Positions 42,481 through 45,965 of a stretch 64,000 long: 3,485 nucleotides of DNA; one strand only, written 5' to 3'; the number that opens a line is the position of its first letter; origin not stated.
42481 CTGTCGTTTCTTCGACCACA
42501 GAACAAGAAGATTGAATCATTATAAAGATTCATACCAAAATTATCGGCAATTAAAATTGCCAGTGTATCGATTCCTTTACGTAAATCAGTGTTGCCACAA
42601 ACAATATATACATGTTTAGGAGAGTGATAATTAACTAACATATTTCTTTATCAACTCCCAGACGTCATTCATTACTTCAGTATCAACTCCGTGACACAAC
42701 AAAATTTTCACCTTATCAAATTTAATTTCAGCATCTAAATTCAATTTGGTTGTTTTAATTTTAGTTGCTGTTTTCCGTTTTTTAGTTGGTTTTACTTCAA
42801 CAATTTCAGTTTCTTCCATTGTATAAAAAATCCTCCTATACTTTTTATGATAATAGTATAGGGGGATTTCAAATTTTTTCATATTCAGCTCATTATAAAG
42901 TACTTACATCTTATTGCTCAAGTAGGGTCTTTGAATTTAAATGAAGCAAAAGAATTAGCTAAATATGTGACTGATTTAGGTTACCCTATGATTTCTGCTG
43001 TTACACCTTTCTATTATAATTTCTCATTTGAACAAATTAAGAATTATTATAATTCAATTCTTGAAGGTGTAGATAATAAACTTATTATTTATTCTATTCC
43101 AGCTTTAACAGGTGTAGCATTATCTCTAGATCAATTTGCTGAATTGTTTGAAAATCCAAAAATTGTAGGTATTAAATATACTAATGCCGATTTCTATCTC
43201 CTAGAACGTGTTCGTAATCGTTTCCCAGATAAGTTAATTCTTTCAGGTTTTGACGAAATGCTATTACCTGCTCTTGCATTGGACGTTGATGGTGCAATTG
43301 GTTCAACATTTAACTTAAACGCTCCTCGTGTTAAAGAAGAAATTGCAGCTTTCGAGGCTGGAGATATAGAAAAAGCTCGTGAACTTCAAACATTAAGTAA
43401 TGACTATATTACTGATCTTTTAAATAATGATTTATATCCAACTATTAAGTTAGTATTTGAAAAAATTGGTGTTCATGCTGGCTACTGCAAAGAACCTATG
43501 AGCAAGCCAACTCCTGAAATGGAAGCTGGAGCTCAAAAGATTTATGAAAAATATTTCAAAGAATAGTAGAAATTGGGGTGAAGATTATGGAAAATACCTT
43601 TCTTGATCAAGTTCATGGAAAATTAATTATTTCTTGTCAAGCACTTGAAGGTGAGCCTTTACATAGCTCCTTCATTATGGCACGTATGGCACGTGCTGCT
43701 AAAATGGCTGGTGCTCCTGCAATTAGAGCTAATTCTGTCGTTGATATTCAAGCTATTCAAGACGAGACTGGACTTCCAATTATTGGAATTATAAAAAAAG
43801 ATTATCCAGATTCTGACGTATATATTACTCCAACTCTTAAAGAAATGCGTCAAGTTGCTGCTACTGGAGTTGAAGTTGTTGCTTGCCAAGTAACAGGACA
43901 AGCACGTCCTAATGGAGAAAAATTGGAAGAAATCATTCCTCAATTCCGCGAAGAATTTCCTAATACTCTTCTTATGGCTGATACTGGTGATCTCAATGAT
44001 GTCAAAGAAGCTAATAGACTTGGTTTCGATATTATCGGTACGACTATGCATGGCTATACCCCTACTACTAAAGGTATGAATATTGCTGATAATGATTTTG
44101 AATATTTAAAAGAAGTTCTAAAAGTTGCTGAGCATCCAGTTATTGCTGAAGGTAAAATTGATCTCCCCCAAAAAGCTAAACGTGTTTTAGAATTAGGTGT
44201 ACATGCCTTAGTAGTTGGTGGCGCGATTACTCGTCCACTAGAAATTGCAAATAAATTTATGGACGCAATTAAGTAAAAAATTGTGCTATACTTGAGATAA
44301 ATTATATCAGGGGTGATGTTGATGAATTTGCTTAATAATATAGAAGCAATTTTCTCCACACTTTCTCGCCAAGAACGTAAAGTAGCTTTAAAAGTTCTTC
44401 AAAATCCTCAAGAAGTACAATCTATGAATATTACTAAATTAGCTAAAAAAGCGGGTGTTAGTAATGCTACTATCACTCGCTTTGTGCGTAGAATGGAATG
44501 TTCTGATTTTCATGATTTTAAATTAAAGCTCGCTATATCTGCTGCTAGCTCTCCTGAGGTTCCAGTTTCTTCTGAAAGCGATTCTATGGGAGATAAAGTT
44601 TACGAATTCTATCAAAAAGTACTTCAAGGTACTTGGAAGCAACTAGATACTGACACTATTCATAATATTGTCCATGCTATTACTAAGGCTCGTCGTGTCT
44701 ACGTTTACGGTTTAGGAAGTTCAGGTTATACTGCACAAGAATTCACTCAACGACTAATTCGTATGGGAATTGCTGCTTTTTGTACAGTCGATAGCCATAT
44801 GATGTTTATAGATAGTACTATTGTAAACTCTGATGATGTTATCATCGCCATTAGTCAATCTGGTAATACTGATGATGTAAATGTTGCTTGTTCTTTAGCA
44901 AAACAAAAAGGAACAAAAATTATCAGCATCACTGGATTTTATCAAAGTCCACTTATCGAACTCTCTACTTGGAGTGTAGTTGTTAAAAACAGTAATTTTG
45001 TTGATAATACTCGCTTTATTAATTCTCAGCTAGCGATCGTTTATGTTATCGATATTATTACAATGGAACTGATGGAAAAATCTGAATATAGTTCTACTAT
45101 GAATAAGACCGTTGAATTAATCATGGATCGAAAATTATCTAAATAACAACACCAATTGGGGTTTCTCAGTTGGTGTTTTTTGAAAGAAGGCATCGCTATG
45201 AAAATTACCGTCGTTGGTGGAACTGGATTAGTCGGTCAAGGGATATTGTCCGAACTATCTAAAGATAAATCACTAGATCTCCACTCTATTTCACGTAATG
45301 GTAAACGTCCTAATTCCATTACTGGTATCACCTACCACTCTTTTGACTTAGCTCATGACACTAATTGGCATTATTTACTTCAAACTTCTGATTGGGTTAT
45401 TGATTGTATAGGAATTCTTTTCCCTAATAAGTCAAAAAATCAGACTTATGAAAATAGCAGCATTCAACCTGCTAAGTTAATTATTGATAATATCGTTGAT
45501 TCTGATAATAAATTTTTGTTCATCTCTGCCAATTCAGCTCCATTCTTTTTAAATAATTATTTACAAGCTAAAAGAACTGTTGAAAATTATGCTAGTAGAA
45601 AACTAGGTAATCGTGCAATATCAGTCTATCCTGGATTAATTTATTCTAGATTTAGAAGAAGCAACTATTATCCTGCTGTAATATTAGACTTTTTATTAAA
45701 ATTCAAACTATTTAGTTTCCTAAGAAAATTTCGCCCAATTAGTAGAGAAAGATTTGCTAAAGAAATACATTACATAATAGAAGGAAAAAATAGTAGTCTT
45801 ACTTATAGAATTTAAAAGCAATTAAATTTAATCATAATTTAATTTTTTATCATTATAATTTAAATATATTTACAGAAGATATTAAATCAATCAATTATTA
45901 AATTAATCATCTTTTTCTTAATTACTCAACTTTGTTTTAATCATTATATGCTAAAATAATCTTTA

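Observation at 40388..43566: IS66 insertion with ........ target duplication splits nanA while nanK, nanE, the regulator and the transporter stay intact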

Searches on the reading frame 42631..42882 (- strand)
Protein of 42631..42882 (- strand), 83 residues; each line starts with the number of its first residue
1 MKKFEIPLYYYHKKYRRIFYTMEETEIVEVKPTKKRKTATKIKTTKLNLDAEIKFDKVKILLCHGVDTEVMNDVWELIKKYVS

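Call 5: search_protein_families(library=pfam, proteins=[window:42631-42882:-])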
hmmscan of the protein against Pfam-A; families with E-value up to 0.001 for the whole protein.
window:42631-42882:- (83 aa): 0 families

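Call 6: search_protein_families(library=ncbifam, proteins=[window:42631-42882:-])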
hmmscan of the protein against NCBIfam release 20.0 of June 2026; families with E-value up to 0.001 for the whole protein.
window:42631-42882:- (83 aa): 0 families

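Call 39: search_protein_families(library=pfam, proteins=[window:42631-42882:-], max_evalue=10)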
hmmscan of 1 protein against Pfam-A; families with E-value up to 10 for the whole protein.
window:42631-42882:- (83 aa): 0 families

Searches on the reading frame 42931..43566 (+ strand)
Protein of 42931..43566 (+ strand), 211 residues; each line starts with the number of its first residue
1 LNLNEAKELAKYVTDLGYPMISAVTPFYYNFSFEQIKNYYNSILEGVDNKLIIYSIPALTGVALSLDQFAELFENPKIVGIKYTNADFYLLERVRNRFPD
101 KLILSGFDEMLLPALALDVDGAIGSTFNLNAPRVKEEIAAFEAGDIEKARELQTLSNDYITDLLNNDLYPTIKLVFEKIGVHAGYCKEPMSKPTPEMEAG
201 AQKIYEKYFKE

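Call 34: find_encoding_contigs(protein=window:42931-43566:+, flank=4000, max_places=10)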
Protein window:42931-43566:+ (211 aa): 6 contigs read that carry it; 6 places shown.
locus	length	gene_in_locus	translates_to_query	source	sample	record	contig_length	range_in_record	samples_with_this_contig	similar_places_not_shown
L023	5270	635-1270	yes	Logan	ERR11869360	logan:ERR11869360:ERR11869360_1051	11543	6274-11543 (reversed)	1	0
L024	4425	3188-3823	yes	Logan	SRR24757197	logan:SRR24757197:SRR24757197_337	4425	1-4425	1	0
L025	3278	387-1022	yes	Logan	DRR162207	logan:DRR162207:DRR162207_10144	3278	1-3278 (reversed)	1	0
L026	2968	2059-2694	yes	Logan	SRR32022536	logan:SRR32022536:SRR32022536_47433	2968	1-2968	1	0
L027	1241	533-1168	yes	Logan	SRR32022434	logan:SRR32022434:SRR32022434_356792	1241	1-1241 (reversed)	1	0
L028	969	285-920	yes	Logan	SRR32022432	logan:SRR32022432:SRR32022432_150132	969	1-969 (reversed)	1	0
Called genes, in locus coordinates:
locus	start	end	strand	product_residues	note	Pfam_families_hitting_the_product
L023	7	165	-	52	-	-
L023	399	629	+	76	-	PF00701:DHDPS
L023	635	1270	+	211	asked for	PF00701:DHDPS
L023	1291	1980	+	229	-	PF04131:NanE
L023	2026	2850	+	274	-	PF01418:HTH_6, PF01047:MarR (weak), PF13580:SIS_2 (faint), PF01380:SIS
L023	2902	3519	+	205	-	PF01370:Epimerase (faint)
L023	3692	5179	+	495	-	PF00324:AA_permease, PF13520:AA_permease_2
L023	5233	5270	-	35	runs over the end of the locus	PF28144:RsaX20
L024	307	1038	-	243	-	PF01261:AP_endonuc_2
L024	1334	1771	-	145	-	PF00334:NDK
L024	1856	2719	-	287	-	PF00480:ROK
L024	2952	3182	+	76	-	PF00701:DHDPS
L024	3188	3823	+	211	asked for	PF00701:DHDPS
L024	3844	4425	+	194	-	?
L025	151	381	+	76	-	PF00701:DHDPS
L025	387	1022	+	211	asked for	PF00701:DHDPS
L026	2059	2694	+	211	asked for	PF00701:DHDPS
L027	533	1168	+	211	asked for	PF00701:DHDPS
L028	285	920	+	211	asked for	PF00701:DHDPS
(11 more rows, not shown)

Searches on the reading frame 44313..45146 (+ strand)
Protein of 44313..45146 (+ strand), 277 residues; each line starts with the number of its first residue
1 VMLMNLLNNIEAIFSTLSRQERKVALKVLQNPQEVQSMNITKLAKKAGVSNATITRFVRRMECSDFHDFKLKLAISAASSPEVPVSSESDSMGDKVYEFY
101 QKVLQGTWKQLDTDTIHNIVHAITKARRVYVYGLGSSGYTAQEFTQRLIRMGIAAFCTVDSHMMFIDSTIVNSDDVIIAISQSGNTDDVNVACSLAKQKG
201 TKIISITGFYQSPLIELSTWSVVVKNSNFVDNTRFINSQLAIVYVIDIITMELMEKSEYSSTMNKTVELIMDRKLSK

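Call 5: search_protein_families(library=pfam, proteins=[window:44313-45146:+])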
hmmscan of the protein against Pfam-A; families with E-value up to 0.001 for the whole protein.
window:44313-45146:+ (277 aa): 4 families
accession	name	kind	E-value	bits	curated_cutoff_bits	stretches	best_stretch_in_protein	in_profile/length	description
PF01380.27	SIS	-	3.6e-18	66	25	1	123-228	2-108/131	SIS domain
PF01418.23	HTH_6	-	1.2e-16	60.9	28.3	1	4-79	1-76/77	Helix-turn-helix domain, rpiR family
PF13580.11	SIS_2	-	2.1e-10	41.2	27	1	167-208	97-138/138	SIS domain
PF01047.28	MarR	-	1.4e-06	28.5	24.6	1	34-66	14-46/59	MarR family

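Call 6: search_protein_families(library=ncbifam, proteins=[window:44313-45146:+])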
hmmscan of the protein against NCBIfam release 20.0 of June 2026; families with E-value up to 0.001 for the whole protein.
window:44313-45146:+ (277 aa): 29 families (the best 25 are shown)
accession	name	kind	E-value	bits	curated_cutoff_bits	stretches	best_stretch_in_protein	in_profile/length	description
NF008451.0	PRK11302.1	subfamily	1.2e-41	143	296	1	4-253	1-254/286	transcriptional regulator HexR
NF010701.0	PRK14101.1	equivalog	5.8e-40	137.1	920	1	6-254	343-595/638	bifunctional transcriptional regulator/glucokinase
NF008590.0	PRK11557.1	equivalog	1.3e-34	119.9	355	1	4-257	1-263/282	MurR/RpiR family transcriptional regulator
NF008458.0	PRK11337.1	equivalog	6.4e-34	117.3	378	1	14-222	24-237/293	MurR/RpiR family transcriptional regulator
NF040776.2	AlsR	equivalog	2e-30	105.7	400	1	10-226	8-229/279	transcriptional repressor AlsR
NF012026.0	PRK15482.1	equivalog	2.6e-20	73.1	408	1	6-228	3-237/285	HTH-type transcriptional regulator MurR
TIGR03127.2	RuMP_HxlB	equivalog_domain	1.8e-19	70.3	160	1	104-260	8-166/178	6-phospho-3-hexuloisomerase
NF041755.1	RuMP_HxlAB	equivalog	6.1e-13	48.5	500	1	103-228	223-343/391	bifunctional 3-hexulose-6-phosphate synthase/6-phospho-3-hexuloisomerase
TIGR00393.1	kpsF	subfamily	2.3e-11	43.8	203.7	1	128-256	2-132/268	KpsF/GutQ family sugar-phosphate isomerase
NF001484.0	PRK00331.1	subfamily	1.1e-10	40.6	381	1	103-256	268-418/601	isomerizing glutamine--fructose-6-phosphate transaminase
TIGR01135.1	glmS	equivalog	3e-10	39.2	418.05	1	102-254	266-421/607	glutamine--fructose-6-phosphate transaminase (isomerizing)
NF008581.0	PRK11543.1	equivalog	6.9e-10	38.5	481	1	110-219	26-135/321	arabinose-5-phosphate isomerase GutQ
NF008141.0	PRK10892.1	equivalog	2.2e-08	33.7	505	1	93-216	16-139/328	arabinose-5-phosphate isomerase KdsD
NF001628.0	PRK00414.1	equivalog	1.8e-07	30.9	265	1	169-253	107-190/192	D-sedoheptulose 7-phosphate isomerase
NF002805.0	PRK02947.1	subfamily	2.4e-07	30.1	135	1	165-209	99-143/247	sugar isomerase domain-containing protein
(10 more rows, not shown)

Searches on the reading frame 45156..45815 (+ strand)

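Call 38: search_protein_families(library=pfam, proteins=[window:45156-45815:+], max_evalue=0.00001)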
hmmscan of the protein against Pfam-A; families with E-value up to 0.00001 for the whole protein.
window:45156-45815:+ (219 aa): 1 family
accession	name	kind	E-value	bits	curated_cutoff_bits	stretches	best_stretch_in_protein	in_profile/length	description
PF01370.27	Epimerase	-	4.7e-06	26.6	20.9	0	17-125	1-115/240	NAD dependent epimerase/dehydratase family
